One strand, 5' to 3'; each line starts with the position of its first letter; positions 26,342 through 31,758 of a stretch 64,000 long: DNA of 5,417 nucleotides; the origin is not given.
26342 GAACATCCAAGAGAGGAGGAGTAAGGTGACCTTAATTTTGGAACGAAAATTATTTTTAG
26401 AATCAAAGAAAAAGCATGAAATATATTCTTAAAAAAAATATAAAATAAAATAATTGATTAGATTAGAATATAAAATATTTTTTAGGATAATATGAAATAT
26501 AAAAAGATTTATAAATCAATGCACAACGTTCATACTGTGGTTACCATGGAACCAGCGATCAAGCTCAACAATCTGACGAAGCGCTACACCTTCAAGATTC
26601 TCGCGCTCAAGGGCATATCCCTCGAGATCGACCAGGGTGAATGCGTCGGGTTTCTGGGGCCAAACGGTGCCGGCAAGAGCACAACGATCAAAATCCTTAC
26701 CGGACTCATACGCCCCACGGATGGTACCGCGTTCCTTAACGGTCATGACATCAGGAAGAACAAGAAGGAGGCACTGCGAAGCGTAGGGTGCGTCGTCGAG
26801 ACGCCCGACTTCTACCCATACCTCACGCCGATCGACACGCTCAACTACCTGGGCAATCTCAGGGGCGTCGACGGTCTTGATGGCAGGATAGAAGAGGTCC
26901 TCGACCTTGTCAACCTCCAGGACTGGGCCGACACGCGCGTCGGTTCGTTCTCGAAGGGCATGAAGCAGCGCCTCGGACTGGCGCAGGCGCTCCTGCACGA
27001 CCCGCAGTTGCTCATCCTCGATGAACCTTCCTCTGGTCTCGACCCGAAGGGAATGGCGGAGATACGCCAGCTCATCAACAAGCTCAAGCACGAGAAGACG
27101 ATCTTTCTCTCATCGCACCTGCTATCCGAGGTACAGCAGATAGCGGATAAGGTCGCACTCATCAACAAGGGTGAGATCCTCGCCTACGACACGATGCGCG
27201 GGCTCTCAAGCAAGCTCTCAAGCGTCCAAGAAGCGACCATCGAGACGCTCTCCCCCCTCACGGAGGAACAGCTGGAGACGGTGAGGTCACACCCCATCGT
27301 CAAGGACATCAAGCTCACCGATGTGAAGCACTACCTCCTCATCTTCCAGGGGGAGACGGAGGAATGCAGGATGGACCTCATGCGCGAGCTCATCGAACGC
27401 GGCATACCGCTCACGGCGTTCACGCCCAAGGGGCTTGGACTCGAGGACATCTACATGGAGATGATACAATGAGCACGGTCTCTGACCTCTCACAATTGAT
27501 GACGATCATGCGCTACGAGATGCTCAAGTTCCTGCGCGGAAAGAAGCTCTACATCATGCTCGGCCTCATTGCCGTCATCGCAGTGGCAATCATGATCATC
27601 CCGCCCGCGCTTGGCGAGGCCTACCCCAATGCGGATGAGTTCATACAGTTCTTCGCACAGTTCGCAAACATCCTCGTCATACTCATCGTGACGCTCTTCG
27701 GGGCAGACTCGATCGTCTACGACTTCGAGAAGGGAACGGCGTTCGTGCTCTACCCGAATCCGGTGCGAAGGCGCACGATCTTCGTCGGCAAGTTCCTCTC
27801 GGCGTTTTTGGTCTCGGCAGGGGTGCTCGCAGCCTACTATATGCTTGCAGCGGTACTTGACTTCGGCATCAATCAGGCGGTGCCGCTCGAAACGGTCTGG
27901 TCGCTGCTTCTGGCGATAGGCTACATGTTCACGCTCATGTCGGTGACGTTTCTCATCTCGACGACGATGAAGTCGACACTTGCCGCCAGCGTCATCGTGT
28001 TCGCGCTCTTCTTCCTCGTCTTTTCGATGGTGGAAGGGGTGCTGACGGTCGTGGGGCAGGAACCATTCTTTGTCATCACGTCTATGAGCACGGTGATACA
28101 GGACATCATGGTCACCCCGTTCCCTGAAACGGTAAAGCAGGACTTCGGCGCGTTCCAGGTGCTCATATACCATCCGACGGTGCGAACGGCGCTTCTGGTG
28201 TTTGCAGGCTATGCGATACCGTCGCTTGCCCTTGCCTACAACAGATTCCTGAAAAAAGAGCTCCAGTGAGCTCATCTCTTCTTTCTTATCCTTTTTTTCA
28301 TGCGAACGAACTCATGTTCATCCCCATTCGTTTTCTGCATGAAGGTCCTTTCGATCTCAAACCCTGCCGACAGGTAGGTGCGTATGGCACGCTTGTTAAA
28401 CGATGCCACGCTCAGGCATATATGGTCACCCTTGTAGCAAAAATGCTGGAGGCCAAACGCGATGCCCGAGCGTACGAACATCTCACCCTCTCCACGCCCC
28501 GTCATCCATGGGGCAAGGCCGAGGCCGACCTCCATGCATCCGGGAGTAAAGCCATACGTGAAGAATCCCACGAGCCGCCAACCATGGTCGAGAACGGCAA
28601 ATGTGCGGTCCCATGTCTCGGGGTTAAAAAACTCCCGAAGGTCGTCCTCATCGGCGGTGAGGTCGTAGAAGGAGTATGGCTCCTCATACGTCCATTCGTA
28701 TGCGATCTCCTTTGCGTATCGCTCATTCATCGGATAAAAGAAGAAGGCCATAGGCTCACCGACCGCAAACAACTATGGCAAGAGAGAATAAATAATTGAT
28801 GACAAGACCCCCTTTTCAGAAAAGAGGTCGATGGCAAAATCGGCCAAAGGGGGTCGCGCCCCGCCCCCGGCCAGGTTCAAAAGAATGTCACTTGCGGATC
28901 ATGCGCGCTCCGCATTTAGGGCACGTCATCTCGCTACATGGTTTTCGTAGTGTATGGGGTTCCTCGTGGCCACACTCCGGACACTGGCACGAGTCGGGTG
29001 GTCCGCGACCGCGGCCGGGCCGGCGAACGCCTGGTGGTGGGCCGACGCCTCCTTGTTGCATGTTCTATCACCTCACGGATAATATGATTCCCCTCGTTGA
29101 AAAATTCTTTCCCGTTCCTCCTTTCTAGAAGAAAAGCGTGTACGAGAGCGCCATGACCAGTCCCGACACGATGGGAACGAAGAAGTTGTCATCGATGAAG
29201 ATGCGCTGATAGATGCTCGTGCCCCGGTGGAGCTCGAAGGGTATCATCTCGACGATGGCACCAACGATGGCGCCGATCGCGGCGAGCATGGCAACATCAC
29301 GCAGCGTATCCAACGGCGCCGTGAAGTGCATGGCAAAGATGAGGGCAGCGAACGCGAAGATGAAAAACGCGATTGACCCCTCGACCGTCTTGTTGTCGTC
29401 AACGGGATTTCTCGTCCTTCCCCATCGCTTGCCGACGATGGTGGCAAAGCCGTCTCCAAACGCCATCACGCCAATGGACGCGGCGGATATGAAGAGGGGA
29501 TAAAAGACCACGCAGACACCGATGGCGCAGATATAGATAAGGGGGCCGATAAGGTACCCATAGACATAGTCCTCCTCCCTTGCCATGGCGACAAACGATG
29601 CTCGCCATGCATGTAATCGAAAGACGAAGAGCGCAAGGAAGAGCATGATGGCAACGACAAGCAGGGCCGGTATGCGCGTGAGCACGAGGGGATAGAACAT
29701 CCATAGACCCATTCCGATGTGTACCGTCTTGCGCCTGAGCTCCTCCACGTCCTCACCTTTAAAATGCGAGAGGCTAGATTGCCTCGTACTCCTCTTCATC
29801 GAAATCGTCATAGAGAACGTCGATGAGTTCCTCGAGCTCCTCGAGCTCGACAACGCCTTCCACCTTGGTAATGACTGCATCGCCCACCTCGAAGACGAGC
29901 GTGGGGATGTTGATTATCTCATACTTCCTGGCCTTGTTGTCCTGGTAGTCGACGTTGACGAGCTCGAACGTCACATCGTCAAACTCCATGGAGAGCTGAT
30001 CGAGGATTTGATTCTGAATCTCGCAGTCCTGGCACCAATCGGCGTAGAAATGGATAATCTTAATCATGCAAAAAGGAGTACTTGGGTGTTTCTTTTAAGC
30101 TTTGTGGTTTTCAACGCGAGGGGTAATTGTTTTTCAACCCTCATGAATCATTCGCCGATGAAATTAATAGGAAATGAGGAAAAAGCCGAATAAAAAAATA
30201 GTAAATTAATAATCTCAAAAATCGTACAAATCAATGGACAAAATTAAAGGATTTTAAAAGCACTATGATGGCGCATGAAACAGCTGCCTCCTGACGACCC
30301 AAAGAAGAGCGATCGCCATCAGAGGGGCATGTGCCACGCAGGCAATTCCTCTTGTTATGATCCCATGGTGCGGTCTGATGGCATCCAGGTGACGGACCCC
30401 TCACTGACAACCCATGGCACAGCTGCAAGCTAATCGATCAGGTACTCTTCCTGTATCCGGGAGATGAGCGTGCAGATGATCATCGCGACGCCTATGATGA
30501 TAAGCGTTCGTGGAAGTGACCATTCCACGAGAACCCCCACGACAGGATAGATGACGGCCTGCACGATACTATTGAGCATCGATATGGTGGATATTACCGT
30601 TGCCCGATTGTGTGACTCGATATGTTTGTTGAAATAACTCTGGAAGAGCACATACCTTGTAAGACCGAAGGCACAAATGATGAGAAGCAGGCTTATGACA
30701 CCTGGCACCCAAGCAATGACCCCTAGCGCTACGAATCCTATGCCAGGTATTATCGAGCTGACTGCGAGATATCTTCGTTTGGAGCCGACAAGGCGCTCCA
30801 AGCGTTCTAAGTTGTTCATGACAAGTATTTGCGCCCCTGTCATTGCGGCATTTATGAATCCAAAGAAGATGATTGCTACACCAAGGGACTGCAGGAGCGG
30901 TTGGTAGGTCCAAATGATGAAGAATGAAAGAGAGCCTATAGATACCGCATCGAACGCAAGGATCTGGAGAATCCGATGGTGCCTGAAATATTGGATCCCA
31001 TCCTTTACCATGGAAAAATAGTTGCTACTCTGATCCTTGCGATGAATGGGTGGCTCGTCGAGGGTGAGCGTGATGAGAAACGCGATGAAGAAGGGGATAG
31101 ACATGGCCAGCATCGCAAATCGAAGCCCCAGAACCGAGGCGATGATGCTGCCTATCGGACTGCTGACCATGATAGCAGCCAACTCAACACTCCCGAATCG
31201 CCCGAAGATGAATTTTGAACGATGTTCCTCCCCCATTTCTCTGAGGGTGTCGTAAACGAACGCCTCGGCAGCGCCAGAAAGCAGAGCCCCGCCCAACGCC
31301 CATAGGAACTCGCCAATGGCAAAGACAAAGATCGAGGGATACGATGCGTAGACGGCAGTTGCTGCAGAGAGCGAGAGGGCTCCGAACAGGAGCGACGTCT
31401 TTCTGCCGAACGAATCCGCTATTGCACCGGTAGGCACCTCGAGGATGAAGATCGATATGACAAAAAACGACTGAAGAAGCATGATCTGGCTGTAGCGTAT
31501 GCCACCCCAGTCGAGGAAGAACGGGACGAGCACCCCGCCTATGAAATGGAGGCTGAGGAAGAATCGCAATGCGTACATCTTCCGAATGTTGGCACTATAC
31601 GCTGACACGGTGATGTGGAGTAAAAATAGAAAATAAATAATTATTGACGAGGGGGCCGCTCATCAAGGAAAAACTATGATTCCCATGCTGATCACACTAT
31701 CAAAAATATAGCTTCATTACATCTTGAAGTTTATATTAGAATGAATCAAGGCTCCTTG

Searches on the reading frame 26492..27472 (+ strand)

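Call 35: search_protein_families(library=pfam, proteins=[window:26492-27472:+], max_evalue=0.0001)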
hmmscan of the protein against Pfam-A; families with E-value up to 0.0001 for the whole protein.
window:26492-27472:+ (326 aa): 2 families
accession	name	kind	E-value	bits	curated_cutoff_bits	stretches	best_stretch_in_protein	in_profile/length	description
PF00005.33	ABC_tran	-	7.7e-33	114.4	25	1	39-180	1-136/137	ABC transporter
PF13304.12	AAA_21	-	4.5e-14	53.6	27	1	150-210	235-299/304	AAA domain, putative AbiEii toxin, Type IV TA system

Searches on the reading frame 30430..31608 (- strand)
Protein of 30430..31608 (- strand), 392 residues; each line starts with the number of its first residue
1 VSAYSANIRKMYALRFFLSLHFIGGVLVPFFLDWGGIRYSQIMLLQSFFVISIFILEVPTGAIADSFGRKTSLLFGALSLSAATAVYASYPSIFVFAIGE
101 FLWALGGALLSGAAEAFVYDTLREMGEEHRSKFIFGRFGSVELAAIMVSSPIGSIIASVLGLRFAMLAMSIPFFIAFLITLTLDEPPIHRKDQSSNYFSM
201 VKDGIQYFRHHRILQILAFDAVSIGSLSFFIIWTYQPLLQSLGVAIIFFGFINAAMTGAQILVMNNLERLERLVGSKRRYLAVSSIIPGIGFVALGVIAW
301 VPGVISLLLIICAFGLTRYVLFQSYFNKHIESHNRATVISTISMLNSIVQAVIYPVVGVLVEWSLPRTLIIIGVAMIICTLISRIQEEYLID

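Call 28: search_protein_families(library=pfam, proteins=[window:30430-31608:-], max_evalue=0.0001)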
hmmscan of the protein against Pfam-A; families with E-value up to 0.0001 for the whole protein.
window:30430-31608:- (392 aa): 2 families
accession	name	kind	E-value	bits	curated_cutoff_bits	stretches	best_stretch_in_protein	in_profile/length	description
PF07690.21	MFS_1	-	3.5e-25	89.1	33.4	1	26-352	18-345/347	Major Facilitator Superfamily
PF05977.19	MFS_3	-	4.5e-05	22.5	27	1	42-323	47-329/524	Transmembrane secretion effector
